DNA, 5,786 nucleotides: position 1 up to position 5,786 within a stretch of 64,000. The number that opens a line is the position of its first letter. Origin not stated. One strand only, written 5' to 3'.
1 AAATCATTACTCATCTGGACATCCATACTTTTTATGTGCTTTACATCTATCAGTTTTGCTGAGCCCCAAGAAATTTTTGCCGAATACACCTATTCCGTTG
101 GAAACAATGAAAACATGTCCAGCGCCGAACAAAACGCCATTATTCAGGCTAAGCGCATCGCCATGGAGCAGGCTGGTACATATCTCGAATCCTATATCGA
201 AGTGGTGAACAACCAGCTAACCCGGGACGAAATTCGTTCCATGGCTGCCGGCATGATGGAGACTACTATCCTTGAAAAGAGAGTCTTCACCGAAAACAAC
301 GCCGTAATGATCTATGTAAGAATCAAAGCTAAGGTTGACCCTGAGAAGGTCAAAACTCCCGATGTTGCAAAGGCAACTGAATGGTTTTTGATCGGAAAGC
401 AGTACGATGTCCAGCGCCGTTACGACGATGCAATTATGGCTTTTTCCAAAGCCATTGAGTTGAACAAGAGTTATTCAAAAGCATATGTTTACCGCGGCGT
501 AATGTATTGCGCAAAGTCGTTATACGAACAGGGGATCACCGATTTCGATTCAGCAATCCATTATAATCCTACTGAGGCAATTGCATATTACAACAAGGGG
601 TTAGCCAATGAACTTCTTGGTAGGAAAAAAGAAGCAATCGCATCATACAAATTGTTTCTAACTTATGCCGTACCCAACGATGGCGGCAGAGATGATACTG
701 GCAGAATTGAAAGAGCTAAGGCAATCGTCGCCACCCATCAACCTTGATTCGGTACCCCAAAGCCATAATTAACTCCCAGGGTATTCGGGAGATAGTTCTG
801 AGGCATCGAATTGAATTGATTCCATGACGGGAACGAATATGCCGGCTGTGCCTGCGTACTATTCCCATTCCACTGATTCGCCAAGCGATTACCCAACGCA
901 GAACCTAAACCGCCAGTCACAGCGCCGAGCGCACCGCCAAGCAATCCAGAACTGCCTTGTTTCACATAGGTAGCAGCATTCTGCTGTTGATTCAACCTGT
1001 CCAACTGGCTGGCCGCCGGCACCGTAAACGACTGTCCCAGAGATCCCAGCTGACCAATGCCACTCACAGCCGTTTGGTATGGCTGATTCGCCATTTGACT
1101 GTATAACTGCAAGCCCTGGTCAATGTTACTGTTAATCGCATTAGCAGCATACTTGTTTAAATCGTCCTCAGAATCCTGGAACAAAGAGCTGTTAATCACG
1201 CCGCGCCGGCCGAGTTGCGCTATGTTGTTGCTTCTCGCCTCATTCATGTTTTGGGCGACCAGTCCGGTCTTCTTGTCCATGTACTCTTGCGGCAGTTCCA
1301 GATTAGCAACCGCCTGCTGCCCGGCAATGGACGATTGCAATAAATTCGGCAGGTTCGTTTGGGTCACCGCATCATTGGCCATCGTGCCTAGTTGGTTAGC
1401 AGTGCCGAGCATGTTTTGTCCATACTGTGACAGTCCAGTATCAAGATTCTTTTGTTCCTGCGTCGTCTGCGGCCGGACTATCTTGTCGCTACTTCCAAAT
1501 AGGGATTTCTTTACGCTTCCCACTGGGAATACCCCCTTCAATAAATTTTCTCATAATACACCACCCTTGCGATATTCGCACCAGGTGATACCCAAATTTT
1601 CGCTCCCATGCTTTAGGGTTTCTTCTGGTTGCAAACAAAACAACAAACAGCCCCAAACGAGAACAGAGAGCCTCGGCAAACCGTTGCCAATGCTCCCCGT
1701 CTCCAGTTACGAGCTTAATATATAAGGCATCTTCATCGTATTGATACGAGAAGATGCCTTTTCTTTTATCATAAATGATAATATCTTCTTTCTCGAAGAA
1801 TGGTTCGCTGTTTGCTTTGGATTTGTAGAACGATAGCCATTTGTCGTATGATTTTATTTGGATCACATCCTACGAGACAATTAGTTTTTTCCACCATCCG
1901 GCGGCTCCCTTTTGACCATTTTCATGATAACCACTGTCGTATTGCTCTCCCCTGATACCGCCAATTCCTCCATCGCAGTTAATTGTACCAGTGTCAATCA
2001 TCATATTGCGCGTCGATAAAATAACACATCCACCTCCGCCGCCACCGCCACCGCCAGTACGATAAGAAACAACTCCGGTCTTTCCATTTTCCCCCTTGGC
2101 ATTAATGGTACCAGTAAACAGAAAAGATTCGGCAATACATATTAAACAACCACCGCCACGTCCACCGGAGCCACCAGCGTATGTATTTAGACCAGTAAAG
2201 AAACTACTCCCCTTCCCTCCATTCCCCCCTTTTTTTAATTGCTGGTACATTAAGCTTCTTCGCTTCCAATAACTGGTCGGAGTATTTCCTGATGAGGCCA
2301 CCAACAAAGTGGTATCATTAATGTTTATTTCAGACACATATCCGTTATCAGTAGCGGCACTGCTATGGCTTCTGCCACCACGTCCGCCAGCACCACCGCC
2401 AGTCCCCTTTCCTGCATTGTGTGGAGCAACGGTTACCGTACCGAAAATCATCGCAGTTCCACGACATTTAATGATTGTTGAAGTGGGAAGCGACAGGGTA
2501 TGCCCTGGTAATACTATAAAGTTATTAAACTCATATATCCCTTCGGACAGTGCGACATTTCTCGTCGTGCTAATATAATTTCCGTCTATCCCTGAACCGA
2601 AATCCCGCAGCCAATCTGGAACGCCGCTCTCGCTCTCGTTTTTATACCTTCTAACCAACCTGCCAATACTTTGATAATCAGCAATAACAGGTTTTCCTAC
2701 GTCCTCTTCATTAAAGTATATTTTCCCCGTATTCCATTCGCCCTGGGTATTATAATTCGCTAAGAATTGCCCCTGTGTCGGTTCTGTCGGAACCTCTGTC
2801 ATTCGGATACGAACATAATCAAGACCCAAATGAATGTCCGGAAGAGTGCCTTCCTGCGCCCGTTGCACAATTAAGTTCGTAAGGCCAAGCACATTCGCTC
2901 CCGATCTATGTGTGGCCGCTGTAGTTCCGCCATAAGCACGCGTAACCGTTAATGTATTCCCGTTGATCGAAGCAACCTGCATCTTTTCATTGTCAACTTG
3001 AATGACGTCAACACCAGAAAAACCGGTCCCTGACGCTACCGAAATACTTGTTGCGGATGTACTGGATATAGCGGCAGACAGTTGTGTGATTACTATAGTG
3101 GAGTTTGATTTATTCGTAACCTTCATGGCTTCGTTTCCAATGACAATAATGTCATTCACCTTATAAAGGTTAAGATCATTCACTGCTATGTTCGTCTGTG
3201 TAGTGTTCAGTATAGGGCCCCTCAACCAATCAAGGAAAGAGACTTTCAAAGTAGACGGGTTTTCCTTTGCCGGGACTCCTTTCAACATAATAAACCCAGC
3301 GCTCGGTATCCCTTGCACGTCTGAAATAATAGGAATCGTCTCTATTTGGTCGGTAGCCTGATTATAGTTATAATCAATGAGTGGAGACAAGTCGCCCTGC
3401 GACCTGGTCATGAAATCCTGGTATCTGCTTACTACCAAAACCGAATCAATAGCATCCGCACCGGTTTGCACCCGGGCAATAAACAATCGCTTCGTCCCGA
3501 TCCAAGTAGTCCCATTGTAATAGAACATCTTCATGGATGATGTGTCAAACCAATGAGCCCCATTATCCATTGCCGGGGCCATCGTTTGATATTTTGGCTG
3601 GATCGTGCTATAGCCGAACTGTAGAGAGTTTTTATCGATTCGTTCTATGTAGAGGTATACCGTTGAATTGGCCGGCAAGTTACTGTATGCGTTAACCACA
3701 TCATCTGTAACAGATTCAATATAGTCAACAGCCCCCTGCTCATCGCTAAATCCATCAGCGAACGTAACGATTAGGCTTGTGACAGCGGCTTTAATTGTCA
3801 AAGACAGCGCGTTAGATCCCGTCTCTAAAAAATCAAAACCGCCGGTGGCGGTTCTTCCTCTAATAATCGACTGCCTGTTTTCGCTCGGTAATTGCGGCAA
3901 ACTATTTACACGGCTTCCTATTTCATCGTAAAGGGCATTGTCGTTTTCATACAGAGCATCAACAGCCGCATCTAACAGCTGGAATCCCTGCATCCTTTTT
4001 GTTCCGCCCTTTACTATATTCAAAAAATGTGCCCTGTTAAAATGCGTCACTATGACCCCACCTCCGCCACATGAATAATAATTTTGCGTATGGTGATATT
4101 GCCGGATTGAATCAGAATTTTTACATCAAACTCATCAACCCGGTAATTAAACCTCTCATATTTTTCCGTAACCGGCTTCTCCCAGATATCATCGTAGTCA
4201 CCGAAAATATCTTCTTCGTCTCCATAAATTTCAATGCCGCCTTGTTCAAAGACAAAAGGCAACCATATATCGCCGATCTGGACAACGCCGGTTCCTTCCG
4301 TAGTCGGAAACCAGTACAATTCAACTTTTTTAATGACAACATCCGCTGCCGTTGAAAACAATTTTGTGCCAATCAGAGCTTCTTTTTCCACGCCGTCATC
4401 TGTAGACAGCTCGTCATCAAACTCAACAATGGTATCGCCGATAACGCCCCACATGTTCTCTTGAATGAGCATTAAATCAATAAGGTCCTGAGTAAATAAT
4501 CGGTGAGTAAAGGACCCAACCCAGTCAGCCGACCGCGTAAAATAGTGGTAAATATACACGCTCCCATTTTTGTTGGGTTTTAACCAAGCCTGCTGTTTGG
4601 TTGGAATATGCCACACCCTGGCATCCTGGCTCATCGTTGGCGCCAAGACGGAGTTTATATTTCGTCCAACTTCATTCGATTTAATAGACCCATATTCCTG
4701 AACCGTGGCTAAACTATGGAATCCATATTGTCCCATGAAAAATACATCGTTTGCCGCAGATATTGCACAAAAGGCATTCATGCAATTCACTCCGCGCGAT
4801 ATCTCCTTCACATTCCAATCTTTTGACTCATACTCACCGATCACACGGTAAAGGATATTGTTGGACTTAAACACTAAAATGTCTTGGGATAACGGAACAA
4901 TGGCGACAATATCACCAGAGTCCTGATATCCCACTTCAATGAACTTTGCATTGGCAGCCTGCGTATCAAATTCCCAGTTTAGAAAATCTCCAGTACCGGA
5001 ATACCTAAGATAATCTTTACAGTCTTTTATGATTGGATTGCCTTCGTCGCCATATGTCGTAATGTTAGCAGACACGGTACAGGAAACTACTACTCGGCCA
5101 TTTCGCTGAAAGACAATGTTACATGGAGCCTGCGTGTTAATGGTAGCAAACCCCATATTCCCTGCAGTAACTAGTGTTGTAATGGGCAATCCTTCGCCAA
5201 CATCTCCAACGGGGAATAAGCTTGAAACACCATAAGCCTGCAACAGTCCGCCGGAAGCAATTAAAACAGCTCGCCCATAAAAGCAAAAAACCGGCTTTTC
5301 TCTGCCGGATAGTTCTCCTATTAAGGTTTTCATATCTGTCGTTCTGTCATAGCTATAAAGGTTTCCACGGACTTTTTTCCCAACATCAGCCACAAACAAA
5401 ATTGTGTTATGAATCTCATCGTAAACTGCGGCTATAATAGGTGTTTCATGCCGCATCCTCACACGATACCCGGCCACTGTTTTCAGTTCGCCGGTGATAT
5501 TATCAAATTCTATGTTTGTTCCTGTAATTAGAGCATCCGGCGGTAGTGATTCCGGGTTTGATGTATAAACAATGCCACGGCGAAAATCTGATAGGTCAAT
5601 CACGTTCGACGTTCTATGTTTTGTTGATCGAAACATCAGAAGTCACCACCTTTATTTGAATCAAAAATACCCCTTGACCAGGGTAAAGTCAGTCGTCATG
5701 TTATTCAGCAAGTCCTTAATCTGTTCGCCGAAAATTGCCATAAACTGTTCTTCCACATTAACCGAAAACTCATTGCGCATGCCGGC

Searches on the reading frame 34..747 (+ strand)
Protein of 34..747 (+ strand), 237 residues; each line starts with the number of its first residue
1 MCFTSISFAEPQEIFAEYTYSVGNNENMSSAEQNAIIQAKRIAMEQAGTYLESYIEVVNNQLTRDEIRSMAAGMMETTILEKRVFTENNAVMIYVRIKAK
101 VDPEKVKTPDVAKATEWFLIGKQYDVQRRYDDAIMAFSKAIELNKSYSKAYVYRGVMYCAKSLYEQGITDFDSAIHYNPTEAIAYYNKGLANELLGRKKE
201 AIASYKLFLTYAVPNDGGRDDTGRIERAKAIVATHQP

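Call 30: search_protein_families(library=pfam, proteins=[window:34-747:+], max_evalue=0.001)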
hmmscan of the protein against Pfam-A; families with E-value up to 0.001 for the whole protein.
window:34-747:+ (237 aa): 10 families
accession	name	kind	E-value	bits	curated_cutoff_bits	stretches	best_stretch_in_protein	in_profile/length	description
PF00515.34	TPR_1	-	5.1e-16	58.2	27.8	1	116-147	3-34/34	Tetratricopeptide repeat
PF07719.23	TPR_2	-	5.8e-11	42.1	27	0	115-146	2-33/34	Tetratricopeptide repeat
PF13432.12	TPR_16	-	5e-10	40.1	32.7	1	164-209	13-58/65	Tetratricopeptide repeat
PF13431.12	TPR_17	-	6.3e-09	35.9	24.4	0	171-202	2-33/34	Tetratricopeptide repeat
PF13414.12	TPR_11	-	1.5e-08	34.6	26.8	1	157-196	3-42/42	TPR repeat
PF13181.12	TPR_8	-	4.9e-06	26.7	25.7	0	184-210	3-29/34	Tetratricopeptide repeat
PF13371.12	TPR_9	-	9.4e-06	26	35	0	161-209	8-56/73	Tetratricopeptide repeat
PF25063.1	ARM_TT21_C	-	5.3e-05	23.6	35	1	31-184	17-167/209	Tetratricopeptide repeat protein 21 C-terminal ARM domain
PF13424.12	TPR_12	-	5.8e-05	23.6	30.1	0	162-206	17-69/77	Tetratricopeptide repeat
PF23914.1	TPR_CcmH_CycH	-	0.00026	21.3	42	1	113-216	49-155/158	Cytochrome c-type biogenesis protein H TPR domain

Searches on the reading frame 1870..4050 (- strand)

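Call 30: search_protein_families(library=pfam, proteins=[window:1870-4050:-], max_evalue=0.001)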
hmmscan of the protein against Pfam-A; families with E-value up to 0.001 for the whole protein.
window:1870-4050:- (726 aa): 0 families

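Call 83: search_protein_families(library=phrogs, proteins=[window:1870-4050:-], max_evalue=0.001)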
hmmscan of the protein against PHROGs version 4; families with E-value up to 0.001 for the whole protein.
window:1870-4050:- (726 aa): 3 families
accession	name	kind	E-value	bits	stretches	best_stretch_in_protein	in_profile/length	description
phrog_13336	-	unknown function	5.8e-17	63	2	606-717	220-327/339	-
phrog_4406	-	head and packaging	2.8e-07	28.6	1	294-387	1252-1348/3231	virion structural protein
phrog_7578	-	unknown function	0.00014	22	1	321-387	25-97/300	-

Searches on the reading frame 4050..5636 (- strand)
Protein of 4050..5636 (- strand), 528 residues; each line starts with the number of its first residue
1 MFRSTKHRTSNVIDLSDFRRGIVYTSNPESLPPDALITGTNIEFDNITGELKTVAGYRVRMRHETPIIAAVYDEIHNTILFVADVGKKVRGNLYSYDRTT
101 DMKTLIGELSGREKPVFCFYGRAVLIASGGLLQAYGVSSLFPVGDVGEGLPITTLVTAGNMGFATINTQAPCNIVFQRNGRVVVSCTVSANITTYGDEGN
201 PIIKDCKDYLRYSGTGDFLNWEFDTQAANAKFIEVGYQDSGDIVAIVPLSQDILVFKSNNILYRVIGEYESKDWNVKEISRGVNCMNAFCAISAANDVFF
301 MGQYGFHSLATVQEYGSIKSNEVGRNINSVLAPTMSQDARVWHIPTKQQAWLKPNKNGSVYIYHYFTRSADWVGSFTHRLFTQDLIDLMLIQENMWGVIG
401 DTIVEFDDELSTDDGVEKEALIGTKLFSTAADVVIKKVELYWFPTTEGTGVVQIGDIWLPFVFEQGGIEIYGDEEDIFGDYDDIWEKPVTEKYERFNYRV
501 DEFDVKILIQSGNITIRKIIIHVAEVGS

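Call 30: search_protein_families(library=pfam, proteins=[window:4050-5636:-], max_evalue=0.001)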
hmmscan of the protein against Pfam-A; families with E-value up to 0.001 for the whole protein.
window:4050-5636:- (528 aa): 0 families

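Call 83: search_protein_families(library=phrogs, proteins=[window:4050-5636:-], max_evalue=0.001)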
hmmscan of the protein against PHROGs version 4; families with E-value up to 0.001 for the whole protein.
window:4050-5636:- (528 aa): 2 families
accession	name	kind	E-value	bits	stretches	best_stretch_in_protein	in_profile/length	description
phrog_3287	-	head and packaging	7.3e-07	29.4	1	197-365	167-336/524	virion structural protein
phrog_5107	-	lysis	1.4e-05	24.7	1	247-337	232-325/533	amidase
